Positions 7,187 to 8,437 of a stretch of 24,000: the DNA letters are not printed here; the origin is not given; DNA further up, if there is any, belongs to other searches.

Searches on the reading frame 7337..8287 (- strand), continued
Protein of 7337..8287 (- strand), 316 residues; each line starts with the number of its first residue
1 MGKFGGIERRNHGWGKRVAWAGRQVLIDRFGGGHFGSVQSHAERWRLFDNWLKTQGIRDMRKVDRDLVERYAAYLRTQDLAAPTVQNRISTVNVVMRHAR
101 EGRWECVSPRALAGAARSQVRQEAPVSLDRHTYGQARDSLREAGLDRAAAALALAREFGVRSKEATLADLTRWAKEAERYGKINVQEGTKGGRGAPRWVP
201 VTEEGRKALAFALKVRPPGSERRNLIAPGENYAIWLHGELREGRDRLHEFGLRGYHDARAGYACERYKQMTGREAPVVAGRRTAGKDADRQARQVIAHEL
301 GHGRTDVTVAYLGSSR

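Call 27: find_encoding_contigs(protein=P0029, flank=5000, max_places=3)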
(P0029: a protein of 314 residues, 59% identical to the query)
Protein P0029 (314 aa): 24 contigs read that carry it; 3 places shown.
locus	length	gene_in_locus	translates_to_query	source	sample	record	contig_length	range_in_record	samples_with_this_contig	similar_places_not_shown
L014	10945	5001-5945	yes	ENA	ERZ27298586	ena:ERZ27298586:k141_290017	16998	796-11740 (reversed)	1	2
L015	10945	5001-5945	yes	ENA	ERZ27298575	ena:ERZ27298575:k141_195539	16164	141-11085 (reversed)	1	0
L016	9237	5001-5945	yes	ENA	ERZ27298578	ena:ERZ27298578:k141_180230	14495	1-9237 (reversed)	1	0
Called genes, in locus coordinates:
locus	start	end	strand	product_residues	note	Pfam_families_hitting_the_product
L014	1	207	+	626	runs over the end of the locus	-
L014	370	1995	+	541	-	PF00929:RNase_T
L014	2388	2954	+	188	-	-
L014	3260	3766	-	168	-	PF03703:bPH_2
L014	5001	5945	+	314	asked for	PF12835:Integrase_1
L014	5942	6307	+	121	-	-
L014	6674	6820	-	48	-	-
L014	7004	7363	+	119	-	-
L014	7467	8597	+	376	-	-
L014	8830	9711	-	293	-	-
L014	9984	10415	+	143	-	-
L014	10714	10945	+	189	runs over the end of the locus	PF00239:Resolvase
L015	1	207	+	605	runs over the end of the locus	-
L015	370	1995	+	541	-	PF00929:RNase_T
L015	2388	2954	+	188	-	-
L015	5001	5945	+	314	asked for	PF12835:Integrase_1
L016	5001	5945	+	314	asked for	PF12835:Integrase_1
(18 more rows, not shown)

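Call 38: find_encoding_contigs(protein=P0002, flank=5000, max_places=2)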
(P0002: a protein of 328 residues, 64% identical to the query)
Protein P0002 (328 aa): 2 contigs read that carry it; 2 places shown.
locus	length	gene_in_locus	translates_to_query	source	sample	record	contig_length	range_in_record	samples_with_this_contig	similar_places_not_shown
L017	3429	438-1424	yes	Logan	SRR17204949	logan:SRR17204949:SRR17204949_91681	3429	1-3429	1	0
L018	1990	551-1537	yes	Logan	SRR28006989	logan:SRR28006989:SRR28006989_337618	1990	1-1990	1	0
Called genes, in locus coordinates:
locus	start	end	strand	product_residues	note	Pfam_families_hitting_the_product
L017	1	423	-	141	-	?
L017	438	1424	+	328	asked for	PF02899:Phage_int_SAM_1 (faint), PF12835:Integrase_1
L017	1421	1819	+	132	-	-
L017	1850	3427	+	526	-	?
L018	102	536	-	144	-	-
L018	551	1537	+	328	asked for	PF02899:Phage_int_SAM_1 (faint), PF12835:Integrase_1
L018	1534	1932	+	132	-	-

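Call 39: find_encoding_contigs(protein=P0003, flank=5000, max_places=2)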
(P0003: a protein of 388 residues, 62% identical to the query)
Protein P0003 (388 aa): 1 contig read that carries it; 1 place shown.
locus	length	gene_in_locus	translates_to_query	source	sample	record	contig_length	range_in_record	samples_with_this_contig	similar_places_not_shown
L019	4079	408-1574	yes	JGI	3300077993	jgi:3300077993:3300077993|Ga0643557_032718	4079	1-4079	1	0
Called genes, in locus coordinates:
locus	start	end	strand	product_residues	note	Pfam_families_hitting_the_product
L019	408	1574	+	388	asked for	PF12834:Phage_int_SAM_2 (faint), PF02899:Phage_int_SAM_1 (weak), PF12835:Integrase_1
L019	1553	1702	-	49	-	-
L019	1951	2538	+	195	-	-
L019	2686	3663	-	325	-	PF00589:Phage_integrase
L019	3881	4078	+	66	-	?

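Call 40: find_encoding_contigs(protein=P0004, flank=5000, max_places=2)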
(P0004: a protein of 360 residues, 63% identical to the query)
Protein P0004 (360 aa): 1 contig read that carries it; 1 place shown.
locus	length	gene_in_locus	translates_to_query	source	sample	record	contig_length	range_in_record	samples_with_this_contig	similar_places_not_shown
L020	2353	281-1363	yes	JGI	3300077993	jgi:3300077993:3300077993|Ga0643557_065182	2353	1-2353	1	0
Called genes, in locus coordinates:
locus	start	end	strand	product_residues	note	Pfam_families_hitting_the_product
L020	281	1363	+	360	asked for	PF12834:Phage_int_SAM_2 (weak), PF02899:Phage_int_SAM_1 (faint), PF12835:Integrase_1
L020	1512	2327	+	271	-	-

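Call 54: search_protein_families(library=ncbifam, proteins=[window:7337-8287:-], max_evalue=0.01)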
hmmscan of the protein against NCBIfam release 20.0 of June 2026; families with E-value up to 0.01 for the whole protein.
window:7337-8287:- (316 aa): 2 families
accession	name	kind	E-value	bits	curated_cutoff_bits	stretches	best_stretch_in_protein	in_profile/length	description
TIGR02224.1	recomb_XerC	equivalog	0.0018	17.7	335.15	1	46-214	26-189/295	tyrosine recombinase XerC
NF001399.0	PRK00283.1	subfamily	0.0086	15.4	279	0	38-210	27-191/300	tyrosine recombinase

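Call 55: search_protein_families(library=phrogs, proteins=[window:7337-8287:-], max_evalue=0.01)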
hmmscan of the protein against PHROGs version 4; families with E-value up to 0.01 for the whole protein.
window:7337-8287:- (316 aa): 1 family
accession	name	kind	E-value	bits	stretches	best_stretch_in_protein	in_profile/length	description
phrog_1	-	integration and excision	4.1e-09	37.2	1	47-221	193-360/611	integrase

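Call 62: get_annotated_region(hit=H19, flank=6000)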
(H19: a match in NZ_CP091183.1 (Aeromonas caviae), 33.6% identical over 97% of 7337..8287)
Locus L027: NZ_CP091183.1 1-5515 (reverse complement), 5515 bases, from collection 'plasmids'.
description: Aeromonas caviae strain SCLZS52 plasmid p7_SCLZS52, complete sequence
organism: Aeromonas caviae (NCBI taxid 648)
taxonomy: Bacteria; Pseudomonadota; Gammaproteobacteria; Aeromonadales; Aeromonadaceae; Aeromonas; Aeromonas caviae
host: -; source: -; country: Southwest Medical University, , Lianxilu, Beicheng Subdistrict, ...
typing (MOB-suite, as given by PLSDB): non-mobilizable; replicon rep_cluster_2037
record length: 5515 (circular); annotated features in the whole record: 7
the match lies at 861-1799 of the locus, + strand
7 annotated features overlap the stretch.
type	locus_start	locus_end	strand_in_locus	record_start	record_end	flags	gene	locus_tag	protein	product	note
CDS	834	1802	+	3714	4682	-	-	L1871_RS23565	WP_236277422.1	integrase domain-containing protein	-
CDS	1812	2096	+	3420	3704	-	-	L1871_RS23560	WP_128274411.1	hypothetical protein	-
CDS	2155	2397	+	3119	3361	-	-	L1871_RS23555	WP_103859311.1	plasmid replication protein RepB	-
CDS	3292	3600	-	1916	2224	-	-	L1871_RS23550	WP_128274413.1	CcdB family protein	-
CDS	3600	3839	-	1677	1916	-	-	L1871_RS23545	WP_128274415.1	type II toxin-antitoxin system CcdA family antitoxin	-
CDS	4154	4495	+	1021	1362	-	-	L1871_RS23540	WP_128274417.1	hypothetical protein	-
CDS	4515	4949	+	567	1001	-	-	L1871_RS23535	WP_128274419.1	hypothetical protein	-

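Call 63: get_annotated_region(hit=H3, flank=9000)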
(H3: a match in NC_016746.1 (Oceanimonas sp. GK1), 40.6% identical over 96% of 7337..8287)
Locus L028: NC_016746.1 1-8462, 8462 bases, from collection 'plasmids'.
description: Oceanimonas sp. GK1 plasmid pOCEGK01, complete sequence
organism: Oceanimonas sp. GK1 (NCBI taxid 511062)
taxonomy: Bacteria; Pseudomonadota; Gammaproteobacteria; Aeromonadales; Aeromonadaceae; Oceanimonas; Oceanimonas sp. GK1
host: -; source: -; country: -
typing (MOB-suite, as given by PLSDB): non-mobilizable; replicon rep_cluster_1228
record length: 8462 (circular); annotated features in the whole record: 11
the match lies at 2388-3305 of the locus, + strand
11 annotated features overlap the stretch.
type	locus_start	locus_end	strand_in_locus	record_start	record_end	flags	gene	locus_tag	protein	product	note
CDS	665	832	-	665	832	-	-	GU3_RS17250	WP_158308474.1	hypothetical protein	-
CDS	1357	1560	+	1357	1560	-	-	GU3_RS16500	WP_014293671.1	hypothetical protein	-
CDS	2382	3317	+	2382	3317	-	-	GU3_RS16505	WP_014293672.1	integrase domain-containing protein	-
CDS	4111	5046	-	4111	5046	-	-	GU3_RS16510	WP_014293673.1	replication initiation protein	-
CDS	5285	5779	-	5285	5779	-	-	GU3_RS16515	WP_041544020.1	GNAT family N-acetyltransferase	-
CDS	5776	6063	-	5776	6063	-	-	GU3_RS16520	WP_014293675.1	DUF1778 domain-containing protein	-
CDS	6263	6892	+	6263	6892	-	parA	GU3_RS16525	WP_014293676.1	ParA family partition ATPase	-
CDS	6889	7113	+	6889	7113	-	-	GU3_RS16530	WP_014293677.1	hypothetical protein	-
CDS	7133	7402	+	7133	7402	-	-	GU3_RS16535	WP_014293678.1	hypothetical protein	-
CDS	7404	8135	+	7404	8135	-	-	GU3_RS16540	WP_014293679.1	HNH endonuclease family protein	-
CDS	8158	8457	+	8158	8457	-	-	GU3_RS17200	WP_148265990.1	hypothetical protein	-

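Call 64: get_annotated_region(hit=H12, flank=8000)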
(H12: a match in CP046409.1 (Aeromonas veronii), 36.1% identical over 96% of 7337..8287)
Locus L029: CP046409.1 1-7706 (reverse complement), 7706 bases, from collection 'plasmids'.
description: Aeromonas veronii strain A8-AHP plasmid pA8AHP2, complete sequence
organism: Aeromonas veronii (NCBI taxid 654)
taxonomy: Bacteria; Pseudomonadota; Gammaproteobacteria; Aeromonadales; Aeromonadaceae; Aeromonas; Aeromonas veronii
host: -; source: Diseased Labeo rohita fish; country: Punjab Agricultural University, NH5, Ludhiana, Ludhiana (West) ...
typing (MOB-suite, as given by PLSDB): non-mobilizable; replicon rep_cluster_2037
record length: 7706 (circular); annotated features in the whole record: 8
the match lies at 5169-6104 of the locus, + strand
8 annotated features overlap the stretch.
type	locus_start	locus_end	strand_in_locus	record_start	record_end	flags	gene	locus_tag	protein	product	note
CDS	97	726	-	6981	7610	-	-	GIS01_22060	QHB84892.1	AAA family ATPase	-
CDS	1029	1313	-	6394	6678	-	-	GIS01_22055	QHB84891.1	type II toxin-antitoxin system RelE/ParE family toxin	-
CDS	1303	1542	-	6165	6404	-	-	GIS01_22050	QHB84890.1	ribbon-helix-helix protein, CopG family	-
CDS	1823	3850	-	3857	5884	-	-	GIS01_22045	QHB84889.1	acyltransferase family protein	-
CDS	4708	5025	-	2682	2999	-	-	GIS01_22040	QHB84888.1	hypothetical protein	-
CDS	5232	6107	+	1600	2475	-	-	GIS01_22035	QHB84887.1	integrase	-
CDS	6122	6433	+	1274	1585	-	-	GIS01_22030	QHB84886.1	hypothetical protein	-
CDS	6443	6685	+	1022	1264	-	-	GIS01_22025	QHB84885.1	plasmid replication protein RepB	-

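Call 68: list_cluster_members(proteins=[P0001, P0115])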
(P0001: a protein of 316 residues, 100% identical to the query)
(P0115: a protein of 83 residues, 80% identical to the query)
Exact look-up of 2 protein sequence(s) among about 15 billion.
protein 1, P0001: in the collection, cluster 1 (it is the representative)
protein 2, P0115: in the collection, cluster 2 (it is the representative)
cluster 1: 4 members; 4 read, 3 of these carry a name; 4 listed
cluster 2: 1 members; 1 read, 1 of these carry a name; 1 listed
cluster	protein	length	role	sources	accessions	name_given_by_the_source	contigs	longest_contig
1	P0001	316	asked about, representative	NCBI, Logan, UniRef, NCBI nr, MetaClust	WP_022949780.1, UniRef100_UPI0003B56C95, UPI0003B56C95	integrase domain-containing protein [Methylohalobius crimeensis] | integrase domain-containing protein n=1 Tax=Methylohalobius crimeensis TaxID=244365 ... | status=active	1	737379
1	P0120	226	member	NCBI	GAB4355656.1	MAG: hypothetical protein Kow0060_07770 [Methylohalobius crimeensis]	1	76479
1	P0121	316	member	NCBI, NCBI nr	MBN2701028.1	MAG: integrase domain-containing protein [Methylothermaceae bacterium] | integrase domain-containing protein [Methylothermaceae bacterium]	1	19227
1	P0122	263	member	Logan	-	-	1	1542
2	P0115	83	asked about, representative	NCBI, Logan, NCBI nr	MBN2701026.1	MAG: hypothetical protein JXR29_06220 [Methylothermaceae bacterium] | hypothetical protein [Methylothermaceae bacterium]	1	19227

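Call 69: find_encoding_contigs(protein=P0120, flank=6000, max_places=2)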
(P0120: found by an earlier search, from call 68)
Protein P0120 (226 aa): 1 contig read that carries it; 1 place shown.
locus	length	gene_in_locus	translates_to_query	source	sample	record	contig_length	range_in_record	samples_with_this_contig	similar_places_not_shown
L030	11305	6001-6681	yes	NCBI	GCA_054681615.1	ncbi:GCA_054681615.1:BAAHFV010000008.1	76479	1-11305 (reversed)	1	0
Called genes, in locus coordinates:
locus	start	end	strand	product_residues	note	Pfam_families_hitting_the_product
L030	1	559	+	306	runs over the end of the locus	PF07514:TraI_2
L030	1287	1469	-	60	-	-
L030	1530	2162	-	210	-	PF13749:HATPase_c_4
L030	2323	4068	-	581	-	PF20275:CTD10, PF10088:DUF2326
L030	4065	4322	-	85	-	PF20293:MC6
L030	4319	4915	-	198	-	PF20275:CTD10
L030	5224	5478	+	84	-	-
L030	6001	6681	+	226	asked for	PF12835:Integrase_1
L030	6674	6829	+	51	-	-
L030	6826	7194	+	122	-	-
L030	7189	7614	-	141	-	PF01850:PIN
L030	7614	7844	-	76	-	PF02604:PhdYeFM_antitox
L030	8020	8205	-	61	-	-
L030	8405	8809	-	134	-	PF01850:PIN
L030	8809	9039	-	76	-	-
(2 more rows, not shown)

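Call 70: find_encoding_contigs(protein=P0122, flank=3000, max_places=2)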
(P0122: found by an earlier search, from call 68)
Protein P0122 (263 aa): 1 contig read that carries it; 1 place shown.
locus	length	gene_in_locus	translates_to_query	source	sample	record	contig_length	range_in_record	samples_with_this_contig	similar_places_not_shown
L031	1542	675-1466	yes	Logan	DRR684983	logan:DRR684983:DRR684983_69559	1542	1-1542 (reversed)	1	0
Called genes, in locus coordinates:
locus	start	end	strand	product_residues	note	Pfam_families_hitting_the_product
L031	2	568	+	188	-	?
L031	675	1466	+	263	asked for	PF02899:Phage_int_SAM_1 (faint), PF12835:Integrase_1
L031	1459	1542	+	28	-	?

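Call 89: search_solved_structures(query=window:7337-8287:-, max_evalue=1)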
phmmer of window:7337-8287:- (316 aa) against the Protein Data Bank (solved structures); distinct sequences matched with E-value up to 1: 2.
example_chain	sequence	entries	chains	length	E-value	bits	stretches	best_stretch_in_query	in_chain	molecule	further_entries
7qca_SO0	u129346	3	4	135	0.32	13.6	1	61-145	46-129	40S ribosomal protein S14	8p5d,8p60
7suk_NG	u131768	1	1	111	0.41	13.2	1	62-113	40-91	40S ribosomal protein S14-B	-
